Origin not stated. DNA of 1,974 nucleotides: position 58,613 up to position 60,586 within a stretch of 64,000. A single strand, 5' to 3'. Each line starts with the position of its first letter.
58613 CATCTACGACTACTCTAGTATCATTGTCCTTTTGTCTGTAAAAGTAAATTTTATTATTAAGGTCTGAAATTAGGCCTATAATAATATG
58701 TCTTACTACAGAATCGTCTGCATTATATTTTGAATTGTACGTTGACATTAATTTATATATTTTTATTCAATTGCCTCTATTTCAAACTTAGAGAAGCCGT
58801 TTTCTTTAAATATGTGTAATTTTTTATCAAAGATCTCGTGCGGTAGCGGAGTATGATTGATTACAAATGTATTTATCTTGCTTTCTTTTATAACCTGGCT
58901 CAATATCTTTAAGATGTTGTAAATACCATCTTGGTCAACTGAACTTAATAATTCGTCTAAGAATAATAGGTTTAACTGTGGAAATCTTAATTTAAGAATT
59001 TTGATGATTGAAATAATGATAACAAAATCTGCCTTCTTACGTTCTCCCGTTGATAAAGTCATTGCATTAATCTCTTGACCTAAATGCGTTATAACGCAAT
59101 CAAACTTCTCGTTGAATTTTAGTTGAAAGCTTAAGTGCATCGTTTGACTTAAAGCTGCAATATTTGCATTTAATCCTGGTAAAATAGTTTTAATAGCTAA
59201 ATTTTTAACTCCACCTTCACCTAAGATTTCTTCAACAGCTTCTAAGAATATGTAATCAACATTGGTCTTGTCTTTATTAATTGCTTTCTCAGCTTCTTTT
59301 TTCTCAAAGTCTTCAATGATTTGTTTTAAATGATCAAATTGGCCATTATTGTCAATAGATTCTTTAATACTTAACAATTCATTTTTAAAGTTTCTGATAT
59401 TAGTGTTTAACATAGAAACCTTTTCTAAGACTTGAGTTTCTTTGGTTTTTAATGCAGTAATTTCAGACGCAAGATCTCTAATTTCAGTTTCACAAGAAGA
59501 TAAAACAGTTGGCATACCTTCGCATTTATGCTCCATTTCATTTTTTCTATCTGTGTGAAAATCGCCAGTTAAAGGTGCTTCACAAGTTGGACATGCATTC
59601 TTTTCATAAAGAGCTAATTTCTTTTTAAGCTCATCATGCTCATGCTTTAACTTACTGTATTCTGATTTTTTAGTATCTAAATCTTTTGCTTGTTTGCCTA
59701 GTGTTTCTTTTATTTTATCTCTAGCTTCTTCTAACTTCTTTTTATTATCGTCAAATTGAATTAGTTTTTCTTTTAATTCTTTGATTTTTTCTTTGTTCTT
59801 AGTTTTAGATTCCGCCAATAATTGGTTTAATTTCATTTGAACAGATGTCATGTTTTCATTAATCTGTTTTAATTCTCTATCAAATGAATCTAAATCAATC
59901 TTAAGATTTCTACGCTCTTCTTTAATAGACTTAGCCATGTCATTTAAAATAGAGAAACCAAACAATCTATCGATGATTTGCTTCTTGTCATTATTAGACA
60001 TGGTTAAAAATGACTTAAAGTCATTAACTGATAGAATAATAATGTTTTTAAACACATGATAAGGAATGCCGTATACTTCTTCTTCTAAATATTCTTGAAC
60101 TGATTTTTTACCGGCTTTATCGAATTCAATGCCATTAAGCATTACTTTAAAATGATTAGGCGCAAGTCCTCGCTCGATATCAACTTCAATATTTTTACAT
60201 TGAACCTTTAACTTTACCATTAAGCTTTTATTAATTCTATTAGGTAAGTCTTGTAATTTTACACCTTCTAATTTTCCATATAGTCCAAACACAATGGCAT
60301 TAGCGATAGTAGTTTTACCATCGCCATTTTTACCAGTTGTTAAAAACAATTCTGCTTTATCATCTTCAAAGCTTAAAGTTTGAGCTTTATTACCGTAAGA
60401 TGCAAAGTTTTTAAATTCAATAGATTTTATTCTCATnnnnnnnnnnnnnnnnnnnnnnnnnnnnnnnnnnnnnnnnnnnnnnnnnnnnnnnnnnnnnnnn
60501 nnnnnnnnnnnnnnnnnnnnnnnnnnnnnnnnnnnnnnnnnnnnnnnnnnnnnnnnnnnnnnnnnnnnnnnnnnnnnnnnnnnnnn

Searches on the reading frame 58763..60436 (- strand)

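Call 64: search_protein_families(library=phrogs, proteins=[window:58763-60436:-], max_evalue=0.00001)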
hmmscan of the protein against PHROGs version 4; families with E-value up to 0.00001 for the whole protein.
window:58763-60436:- (557 aa): 4 families
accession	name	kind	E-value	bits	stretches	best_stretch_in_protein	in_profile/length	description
phrog_77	-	DNA, RNA and nucleotide metabolism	4.7e-80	271.3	1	1-553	296-954/967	SbcC-like subunit of palindrome specific endonuclease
phrog_1499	-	unknown function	1.2e-10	42.2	1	1-389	3-304/427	-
phrog_19980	-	unknown function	2.1e-10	40.5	1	1-56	1-55/1068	-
phrog_167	-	tail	2.8e-06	26.3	1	168-388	126-311/1555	tail length tape measure protein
